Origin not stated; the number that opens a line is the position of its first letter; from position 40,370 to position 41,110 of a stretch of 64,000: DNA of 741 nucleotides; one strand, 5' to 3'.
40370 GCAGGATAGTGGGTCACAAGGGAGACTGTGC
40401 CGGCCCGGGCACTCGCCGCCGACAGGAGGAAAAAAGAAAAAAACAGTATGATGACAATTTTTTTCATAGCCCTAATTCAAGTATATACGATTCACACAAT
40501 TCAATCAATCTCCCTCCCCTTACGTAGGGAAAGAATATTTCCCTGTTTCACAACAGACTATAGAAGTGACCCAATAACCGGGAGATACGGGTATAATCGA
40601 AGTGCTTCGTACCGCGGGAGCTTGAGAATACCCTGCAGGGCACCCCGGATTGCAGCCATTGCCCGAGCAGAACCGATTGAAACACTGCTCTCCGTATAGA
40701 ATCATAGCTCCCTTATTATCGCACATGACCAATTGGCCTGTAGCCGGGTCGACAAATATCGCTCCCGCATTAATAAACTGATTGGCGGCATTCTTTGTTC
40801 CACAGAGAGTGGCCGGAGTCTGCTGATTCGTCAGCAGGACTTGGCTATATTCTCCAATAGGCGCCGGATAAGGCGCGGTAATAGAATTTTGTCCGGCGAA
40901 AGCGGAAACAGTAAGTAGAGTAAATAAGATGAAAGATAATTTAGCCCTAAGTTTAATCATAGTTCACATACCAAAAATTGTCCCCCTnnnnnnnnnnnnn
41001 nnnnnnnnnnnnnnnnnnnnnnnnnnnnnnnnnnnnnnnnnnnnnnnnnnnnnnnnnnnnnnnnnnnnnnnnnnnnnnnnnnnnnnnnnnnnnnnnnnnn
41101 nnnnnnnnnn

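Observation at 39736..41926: Three tandem paralogous secreted Cys-rich proteins of unrecognised family, divergent from duplicated pilin genes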

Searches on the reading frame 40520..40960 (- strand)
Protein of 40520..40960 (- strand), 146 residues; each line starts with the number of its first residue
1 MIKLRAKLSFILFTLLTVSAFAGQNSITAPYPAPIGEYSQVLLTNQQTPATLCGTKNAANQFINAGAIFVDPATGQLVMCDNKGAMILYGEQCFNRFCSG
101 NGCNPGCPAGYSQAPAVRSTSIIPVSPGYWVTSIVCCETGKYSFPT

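Call 4: search_protein_families(library=pfam, proteins=[window:40520-40960:-], max_evalue=1)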
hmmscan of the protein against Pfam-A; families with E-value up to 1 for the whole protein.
window:40520-40960:- (146 aa): 0 families

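Call 8: search_protein_families(library=ncbifam, proteins=[window:40520-40960:-], max_evalue=1)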
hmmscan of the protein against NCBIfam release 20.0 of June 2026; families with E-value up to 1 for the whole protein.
window:40520-40960:- (146 aa): 0 families

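Call 9: find_homologous_proteins(query=window:40520-40960:-, max_evalue=0.001)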
Query window:40520-40960:- (146 aa): 1 proteins with E <= 0.001 among 10 candidates.
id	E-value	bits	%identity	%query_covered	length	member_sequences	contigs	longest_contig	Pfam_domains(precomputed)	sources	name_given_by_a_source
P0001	8.7e-94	329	100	100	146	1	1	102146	-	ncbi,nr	ncbi:MAG: hypothetical protein HQL14_04595 [Candidatus Omnitrophica bacterium]|nr:hypothetical prote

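Call 18: search_solved_structures(query=A2, max_evalue=10)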
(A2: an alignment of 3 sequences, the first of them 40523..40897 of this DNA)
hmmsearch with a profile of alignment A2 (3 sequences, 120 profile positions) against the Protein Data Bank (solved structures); distinct sequences matched with E-value up to 10: 16.
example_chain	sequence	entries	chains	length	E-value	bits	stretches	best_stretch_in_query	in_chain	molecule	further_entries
6ea5_B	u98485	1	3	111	0.46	14.1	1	10-54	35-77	Glycoprotein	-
6uye_D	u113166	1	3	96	0.62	13.6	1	10-54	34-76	Virion spike glycoprotein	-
8y3u_C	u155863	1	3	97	0.63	13.6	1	10-54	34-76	Virion spike glycoprotein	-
7swd_B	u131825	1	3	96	0.64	13.6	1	10-54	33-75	Virion spike glycoprotein GP2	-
5kel_B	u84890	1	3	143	0.73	13.4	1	10-54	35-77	Ebola surface glycoprotein, GP2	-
5ken_B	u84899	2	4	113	0.75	13.4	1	10-54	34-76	Ebola surface glycoprotein, GP2 | Envelope glycoprotein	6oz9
3csy_J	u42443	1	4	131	1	13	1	10-54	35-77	Envelope glycoprotein GP2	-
5f1b_B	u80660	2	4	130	1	12.9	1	10-54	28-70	GP2 | Envelope glycoprotein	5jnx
9bop_V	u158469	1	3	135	1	12.9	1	10-54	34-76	Virion spike glycoprotein GP2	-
5hj3_D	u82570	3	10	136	1.1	12.9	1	10-54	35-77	Envelope glycoprotein | Glycoprotein GP2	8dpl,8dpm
9vt4_B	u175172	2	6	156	1.1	12.8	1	10-54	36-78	Envelope glycoprotein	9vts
7tn9_W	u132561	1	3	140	1.1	12.8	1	10-54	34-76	GP2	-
6dzm_D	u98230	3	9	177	1.2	12.7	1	10-54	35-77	Bundibugyo virus GP2 | Envelope glycoprotein 2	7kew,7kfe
6eay_A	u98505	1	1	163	1.5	12.4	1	10-54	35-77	Envelope glycoprotein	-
6dzl_D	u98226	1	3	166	1.6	12.3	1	10-54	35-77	Ebola virus Makona GP2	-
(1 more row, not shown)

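Call 20: search_protein_representatives(alignment_id=A2)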
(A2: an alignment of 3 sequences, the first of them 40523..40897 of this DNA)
Query: 3 sequences, 120 profile positions. Proteins with E-value up to 0.001 (for the whole library): 134; up to 1e-10: 50; up to 1e-30: 3. The best 134 are listed.
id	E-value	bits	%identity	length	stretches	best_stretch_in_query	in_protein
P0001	5.7e-54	197.7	-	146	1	1-117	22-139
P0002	5.5e-45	168.7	-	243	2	1-119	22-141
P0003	6.9e-40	152.3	-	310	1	3-120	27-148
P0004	2.3e-24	102.2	-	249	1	1-116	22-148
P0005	5.6e-21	91.3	-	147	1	1-117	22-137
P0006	4.6e-18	81.9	-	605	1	2-117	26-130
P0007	9.0e-17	77.7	-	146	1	1-116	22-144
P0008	3.1e-16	76.0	-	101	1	1-79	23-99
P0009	5.9e-16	75.1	-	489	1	3-119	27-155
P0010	1.7e-15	73.6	-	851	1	6-117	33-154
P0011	1.9e-15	73.4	-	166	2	31-100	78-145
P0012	3.8e-15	72.4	-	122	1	22-117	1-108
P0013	4.3e-15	72.3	-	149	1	1-117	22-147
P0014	6.2e-15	71.8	-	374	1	2-117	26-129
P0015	2.7e-14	69.7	-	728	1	3-118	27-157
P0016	3.3e-14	69.4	-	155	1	1-116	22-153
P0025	3.4e-13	66.1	-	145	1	1-117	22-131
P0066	1.5e-09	54.4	-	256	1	3-115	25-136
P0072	8.7e-09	51.9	-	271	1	1-117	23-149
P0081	3.4e-08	50.0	-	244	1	1-117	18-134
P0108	6.0e-06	42.8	-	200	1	3-107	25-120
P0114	2.2e-05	40.9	-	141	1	4-117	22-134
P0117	4.8e-05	39.9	-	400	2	1-65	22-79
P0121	1.5e-04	38.3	-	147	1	3-116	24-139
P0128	3.5e-04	37.1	-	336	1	3-68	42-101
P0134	7.9e-04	35.9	-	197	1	3-108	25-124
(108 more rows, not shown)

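Call 25: find_homologous_proteins(query=A3, max_evalue=0.001)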
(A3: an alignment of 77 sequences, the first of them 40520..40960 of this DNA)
Query A3 (77 sequences) (146 aa, profile of the alignment): 4 proteins with E <= 0.001 among 8000 candidates.
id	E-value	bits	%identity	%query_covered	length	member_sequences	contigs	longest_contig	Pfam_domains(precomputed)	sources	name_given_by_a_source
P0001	4.0e-35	139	100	100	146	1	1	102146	-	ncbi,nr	ncbi:MAG: hypothetical protein HQL14_04595 [Candidatus Omnitrophica bacterium]|nr:hypothetical prote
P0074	9.3e-30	122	26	82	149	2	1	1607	-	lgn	-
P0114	1.6e-24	105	35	90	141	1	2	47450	-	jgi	-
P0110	3.8e-21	94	34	75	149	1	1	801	-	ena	-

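Call 30: search_solved_structures(query=A4, max_evalue=10)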
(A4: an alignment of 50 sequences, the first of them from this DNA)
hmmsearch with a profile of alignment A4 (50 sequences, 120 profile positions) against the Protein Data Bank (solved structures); distinct sequences matched with E-value up to 10: 3.
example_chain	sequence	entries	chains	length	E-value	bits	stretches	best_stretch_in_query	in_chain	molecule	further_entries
4lrj_A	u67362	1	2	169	0.61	13.8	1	39-77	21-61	Effector NleH1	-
7pcz_A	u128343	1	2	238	1.5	12.5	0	59-99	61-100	Green fluorescent protein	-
7pca_A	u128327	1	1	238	1.5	12.5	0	59-99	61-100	Green fluorescent protein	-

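Call 33: find_related_loci(query=A5, collection=genome_contigs, flank=10000)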
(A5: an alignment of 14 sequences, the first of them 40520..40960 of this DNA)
Query A5 (146 aa) in genome_contigs; peptide patterns used: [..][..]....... (x = any residue, [..] = any of these).
62 stretches matched a pattern; 2 encode a relative of the query (tblastn E <= 1e-3); 2 distinct loci.
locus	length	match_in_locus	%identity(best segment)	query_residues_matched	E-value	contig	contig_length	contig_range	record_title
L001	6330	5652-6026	32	2-112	4e-14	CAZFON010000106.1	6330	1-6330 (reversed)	MAG TPA_asm: uncultured Planctomycetales bacterium isolate binchicken_co50_257 genome assembly, contig: NODE_17505_lengt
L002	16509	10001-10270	39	18-107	7e-14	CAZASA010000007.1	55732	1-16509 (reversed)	MAG TPA_asm: uncultured Planctomycetales bacterium isolate binchicken_co241_31 genome assembly, contig: NODE_529_length_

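Call 37: find_encoding_contigs(protein=P0114, flank=10000, max_places=4)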
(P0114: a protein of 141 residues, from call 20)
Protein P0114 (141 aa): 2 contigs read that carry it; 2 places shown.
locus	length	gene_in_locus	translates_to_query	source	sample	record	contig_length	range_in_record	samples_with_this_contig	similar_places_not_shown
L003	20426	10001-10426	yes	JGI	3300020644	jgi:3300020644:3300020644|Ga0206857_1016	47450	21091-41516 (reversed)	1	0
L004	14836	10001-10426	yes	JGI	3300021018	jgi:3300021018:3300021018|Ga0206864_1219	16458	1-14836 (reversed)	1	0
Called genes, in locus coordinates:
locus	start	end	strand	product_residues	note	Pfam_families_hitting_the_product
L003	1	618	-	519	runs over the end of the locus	-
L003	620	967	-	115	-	PF01050:MannoseP_isomer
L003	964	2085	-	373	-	PF08013:GatZ_KbaZ-like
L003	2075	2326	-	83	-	-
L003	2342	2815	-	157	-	PF18306:LDcluster4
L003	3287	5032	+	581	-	-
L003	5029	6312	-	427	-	PF01979:Amidohydro_1, PF12890:DHOase, PF07969:Amidohydro_3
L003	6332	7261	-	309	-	PF02729:OTCace_N, PF00185:OTCace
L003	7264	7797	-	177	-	PF00156:Pribosyltran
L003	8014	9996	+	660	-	-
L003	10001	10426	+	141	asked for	-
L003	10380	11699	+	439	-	-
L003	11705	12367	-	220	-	PF00590:TP_methylase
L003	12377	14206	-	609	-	PF13522:GATase_6, PF13537:GATase_7, PF01380:SIS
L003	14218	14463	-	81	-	PF01016:Ribosomal_L27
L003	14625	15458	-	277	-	PF13462:Thioredoxin_4, PF01323:DSBA, PF13743:Thioredoxin_5 (faint)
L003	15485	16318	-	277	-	PF00768:Peptidase_S11, PF13354:Beta-lactamase2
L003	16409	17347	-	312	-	PF02390:Methyltransf_4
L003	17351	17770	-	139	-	PF11399:DUF3192 (weak)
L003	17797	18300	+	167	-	PF00300:His_Phos_1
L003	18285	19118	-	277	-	-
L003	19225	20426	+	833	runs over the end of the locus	PF01624:MutS_I, PF05188:MutS_II, PF05192:MutS_III, PF05190:MutS_IV, PF00488:MutS_V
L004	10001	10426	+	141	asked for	-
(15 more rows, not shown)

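Call 38: predict_structure(alignment_id=A4)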
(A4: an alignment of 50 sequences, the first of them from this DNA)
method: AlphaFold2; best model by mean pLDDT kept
length: 119 residues; sequences in the alignment: 50
mean_pLDDT: 78.5   pTM: 0.51
mean pLDDT of the five models: 78.5, 77.3, 76.4, 75.3, 74.5
residues with pLDDT >= 90: 23; 70-90: 67; 50-70: 23; < 50: 6
segments of 3 or more residues with pLDDT < 50: 9-11
pLDDT, mean of each block of 10 residues (from residue 1): 50 56 71 93 87 85 87 84 86 74 87 83
secondary structure, 60 per line:
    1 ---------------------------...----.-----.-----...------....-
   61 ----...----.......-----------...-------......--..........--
elements in order: E47-49 E56-59 E65-67 E72-78 E90-92 E100-105 E108-117

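Call 41: search_protein_families(library=pfam, proteins=[P0108, P0117, P0128, P0134, P0006, P0010, P0015, P0066, P0081, P0072], max_evalue=0.01)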
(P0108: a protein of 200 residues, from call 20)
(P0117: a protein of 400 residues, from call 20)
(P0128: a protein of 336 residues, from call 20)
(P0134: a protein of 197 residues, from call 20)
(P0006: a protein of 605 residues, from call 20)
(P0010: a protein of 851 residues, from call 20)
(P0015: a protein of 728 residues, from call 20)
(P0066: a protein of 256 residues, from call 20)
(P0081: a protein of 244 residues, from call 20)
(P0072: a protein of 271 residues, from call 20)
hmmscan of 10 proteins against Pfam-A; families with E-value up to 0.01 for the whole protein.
P0108 (200 aa): 0 families

P0117 (400 aa): 0 families

P0128 (336 aa): 0 families

P0134 (197 aa): 0 families

P0006 (605 aa): 0 families

P0010 (851 aa): 0 families

P0015 (728 aa): 3 families
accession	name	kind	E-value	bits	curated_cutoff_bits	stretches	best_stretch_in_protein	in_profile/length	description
PF05203.21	Hom_end_hint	-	5.2e-05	23.8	32.1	1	498-536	1-39/228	Hom_end-associated Hint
PF13403.11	Hint_2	-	0.0042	17.9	28.4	0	497-535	1-38/147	Hint domain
PF04400.18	NqrM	-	0.0045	17.2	22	1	261-284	11-32/43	(Na+)-NQR maturation NqrM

P0066 (256 aa): 0 families

P0081 (244 aa): 0 families

P0072 (271 aa): 0 families

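Call 42: list_cluster_members(proteins=[P0004, P0005, P0006, P0007, P0009, P0013, P0016, P0108, P0134, P0128])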
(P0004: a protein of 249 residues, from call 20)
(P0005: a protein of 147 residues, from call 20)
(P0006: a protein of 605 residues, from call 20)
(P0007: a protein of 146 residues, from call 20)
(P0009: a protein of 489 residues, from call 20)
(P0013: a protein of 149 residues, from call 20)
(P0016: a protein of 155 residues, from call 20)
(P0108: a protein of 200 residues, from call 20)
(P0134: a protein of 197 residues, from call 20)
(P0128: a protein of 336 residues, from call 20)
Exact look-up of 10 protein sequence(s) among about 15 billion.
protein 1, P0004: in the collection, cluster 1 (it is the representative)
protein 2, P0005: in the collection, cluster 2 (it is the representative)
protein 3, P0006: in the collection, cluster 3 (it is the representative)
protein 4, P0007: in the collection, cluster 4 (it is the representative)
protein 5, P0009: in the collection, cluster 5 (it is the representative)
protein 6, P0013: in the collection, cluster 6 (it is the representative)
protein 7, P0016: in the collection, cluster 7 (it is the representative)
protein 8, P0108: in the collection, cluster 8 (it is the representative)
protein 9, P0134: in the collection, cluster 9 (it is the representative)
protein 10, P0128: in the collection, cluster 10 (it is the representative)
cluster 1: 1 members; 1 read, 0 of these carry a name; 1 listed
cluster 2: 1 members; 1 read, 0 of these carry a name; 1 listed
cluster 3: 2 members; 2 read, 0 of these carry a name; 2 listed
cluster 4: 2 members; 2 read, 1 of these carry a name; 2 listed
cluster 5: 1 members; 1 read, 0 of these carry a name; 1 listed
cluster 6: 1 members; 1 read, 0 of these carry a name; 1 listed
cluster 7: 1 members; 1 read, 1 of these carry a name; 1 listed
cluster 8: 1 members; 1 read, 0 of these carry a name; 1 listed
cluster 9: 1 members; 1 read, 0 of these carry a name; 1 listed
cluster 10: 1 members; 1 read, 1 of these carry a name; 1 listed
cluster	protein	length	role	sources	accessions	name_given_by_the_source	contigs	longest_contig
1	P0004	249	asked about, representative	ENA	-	-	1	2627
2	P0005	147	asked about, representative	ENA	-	-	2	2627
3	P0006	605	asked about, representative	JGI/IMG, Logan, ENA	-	-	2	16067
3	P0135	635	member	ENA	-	-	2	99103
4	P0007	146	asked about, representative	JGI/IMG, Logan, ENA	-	hypothetical protein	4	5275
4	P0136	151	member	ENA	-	-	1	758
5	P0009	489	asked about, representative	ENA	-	-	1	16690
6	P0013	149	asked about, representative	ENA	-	-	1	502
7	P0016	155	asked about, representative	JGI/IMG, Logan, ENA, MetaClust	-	\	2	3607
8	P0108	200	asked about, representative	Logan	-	-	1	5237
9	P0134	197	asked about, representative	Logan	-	-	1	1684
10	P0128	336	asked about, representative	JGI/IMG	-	hypothetical protein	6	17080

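Call 43: find_encoding_contigs(protein=P0135, flank=10000, max_places=3)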
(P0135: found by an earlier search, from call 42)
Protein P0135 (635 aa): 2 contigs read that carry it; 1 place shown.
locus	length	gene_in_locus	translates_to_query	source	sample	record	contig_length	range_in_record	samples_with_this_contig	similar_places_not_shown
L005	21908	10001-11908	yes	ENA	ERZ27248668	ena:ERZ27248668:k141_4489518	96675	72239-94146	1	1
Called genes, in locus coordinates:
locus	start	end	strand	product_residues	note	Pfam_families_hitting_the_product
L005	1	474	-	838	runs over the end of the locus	PF01624:MutS_I, PF05188:MutS_II, PF05192:MutS_III, PF05190:MutS_IV, PF00488:MutS_V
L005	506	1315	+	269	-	-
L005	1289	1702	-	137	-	PF00300:His_Phos_1 (faint)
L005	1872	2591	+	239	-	PF00657:Lipase_GDSL, PF13472:Lipase_GDSL_2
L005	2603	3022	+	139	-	-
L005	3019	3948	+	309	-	PF02390:Methyltransf_4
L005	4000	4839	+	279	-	PF00768:Peptidase_S11, PF13354:Beta-lactamase2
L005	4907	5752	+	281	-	PF13462:Thioredoxin_4, PF01323:DSBA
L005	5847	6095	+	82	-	PF01016:Ribosomal_L27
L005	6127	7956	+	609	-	PF13522:GATase_6, PF13537:GATase_7, PF01380:SIS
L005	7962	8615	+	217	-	PF00590:TP_methylase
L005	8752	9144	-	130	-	-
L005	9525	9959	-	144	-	-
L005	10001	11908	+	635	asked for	-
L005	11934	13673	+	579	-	PF13231:PMT_2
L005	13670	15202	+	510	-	-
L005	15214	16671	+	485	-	PF03062:MBOAT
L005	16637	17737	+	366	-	-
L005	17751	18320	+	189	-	PF09832:DUF2059 (weak)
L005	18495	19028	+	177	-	PF00156:Pribosyltran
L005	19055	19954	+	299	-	PF02729:OTCace_N, PF00185:OTCace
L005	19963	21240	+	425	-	PF01979:Amidohydro_1, PF12890:DHOase, PF07969:Amidohydro_3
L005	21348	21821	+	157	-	PF18306:LDcluster4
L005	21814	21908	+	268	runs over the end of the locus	PF01149:Fapy_DNA_glyco, PF06831:H2TH, PF06827:zf-FPG_IleRS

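Call 48: find_related_loci(query=A5, collection=metagenome_contigs, flank=10000)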
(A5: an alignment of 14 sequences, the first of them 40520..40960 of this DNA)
Query A5 (146 aa) in metagenome_contigs; peptide patterns used: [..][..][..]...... (x = any residue, [..] = any of these).
160 stretches matched a pattern; 18 encode a relative of the query (tblastn E <= 1e-3); 18 distinct loci.
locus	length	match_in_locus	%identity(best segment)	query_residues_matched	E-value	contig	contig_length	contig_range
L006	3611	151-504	40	10-112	6e-19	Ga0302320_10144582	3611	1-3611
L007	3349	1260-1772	36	7-146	2e-18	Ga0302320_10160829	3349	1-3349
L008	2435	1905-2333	36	2-138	3e-17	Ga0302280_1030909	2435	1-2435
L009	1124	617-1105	33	10-145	5e-17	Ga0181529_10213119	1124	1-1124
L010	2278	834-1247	34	16-138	2e-16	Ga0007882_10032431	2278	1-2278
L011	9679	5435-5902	31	1-141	1e-15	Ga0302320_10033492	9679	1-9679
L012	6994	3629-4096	31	1-141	1e-15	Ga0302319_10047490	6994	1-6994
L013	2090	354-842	32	2-141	2e-15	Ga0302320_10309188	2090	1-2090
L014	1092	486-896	34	10-137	3e-15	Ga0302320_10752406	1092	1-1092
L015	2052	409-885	30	1-141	1e-14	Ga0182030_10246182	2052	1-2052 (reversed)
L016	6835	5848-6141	38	4-99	2e-14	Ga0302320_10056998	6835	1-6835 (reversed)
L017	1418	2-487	34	9-145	2e-14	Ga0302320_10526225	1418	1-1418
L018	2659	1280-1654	32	2-112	1e-13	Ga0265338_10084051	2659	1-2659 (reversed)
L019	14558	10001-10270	39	18-107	2e-13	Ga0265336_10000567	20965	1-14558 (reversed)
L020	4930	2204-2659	32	1-146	6e-13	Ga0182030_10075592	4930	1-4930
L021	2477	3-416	34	24-141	1e-12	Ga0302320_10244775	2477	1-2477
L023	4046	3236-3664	31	10-138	5e-11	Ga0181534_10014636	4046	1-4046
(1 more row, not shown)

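Call 51: search_protein_families(library=pfam, proteins=[L002:11871-13670:-, L002:13673-14203:-, L002:14190-15590:-, L002:5420-6778:-, L002:7634-8827:-, L011:4400-5314:+, L023:1-1653:+, L023:1646-3157:+, L016:2872-4179:-, L016:4142-5590:-], max_evalue=0.01)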
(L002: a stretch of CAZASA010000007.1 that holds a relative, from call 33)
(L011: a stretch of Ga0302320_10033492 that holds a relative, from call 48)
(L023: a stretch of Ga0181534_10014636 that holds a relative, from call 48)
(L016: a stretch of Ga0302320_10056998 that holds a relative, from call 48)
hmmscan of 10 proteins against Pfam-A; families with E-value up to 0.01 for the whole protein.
L002:11871-13670:- (599 aa): 1 family
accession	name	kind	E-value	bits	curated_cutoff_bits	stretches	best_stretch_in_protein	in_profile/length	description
PF09852.15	DUF2079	-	2.8e-39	135.9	28.2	1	32-452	4-459/459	Predicted membrane protein (DUF2079)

L002:13673-14203:- (176 aa): 0 families

L002:14190-15590:- (466 aa): 0 families

L002:5420-6778:- (452 aa): 0 families

L002:7634-8827:- (397 aa): 1 family
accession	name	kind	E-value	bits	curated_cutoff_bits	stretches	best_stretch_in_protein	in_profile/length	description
PF04140.19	ICMT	-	0.00024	21.9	24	1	296-374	19-94/95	Isoprenylcysteine carboxyl methyltransferase (ICMT) family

L011:4400-5314:+ (305 aa): 5 families
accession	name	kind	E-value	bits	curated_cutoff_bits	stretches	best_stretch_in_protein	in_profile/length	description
PF13462.12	Thioredoxin_4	-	8.3e-26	91.6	23.2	1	141-298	6-164/165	Thioredoxin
PF01323.26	DSBA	-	1.2e-19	71.2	25.6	1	151-286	1-176/191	DSBA-like thioredoxin domain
PF13098.12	Thioredoxin_2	-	8.1e-06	26.6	27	0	150-181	7-33/104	Thioredoxin-like domain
PF00085.26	Thioredoxin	-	5.1e-05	23.7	23.5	0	150-184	20-54/103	Thioredoxin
PF13743.12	Thioredoxin_5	-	0.0013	19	27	1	222-280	106-163/186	Thioredoxin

L023:1-1653:+ (551 aa): 1 family
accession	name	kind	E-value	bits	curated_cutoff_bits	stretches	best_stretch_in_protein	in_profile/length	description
PF09852.15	DUF2079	-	2.9e-45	155.7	28.2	1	49-437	11-406/459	Predicted membrane protein (DUF2079)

L023:1646-3157:+ (504 aa): 0 families

L016:2872-4179:- (436 aa): 0 families

L016:4142-5590:- (483 aa): 1 family
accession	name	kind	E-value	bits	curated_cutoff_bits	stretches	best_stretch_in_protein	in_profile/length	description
PF13231.12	PMT_2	-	0.0028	18.3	26.1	1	72-222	2-154/160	Dolichyl-phosphate-mannose-protein mannosyltransferase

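Call 52: find_homologous_proteins(query=A4, max_evalue=0.001)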
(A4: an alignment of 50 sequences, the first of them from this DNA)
Query A4 (50 sequences) (119 aa, profile of the alignment): 20 proteins with E <= 0.001 among 704 candidates.
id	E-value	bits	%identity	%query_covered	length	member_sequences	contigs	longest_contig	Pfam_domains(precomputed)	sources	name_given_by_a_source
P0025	4.0e-31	126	40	98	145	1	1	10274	-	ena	-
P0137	1.4e-30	124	34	100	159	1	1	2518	-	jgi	jgi:hypothetical protein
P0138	2.7e-30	123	36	98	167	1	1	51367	-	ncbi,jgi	-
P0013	6.0e-29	119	36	99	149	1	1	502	-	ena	-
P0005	6.1e-29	119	44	100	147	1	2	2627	-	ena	-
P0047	1.1e-27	115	39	82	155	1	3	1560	-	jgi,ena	-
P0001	8.5e-27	112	100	100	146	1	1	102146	-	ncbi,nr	ncbi:MAG: hypothetical protein HQL14_04595 [Candidatus Omnitrophica bacterium]|nr:hypothetical prote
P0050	1.4e-25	108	35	98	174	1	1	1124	-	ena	-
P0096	1.5e-25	108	27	100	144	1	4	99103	-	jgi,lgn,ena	-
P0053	2.3e-25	107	34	99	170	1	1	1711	-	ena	-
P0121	9.2e-25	105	28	100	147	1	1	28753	-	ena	-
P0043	3.8e-24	103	37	78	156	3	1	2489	-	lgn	-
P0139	5.6e-23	99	35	100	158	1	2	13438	-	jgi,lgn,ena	jgi:hypothetical protein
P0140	5.2e-22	96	42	99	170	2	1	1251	-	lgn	-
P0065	6.1e-22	96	37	98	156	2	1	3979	-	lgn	-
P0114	3.2e-18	84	33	98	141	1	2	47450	-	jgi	-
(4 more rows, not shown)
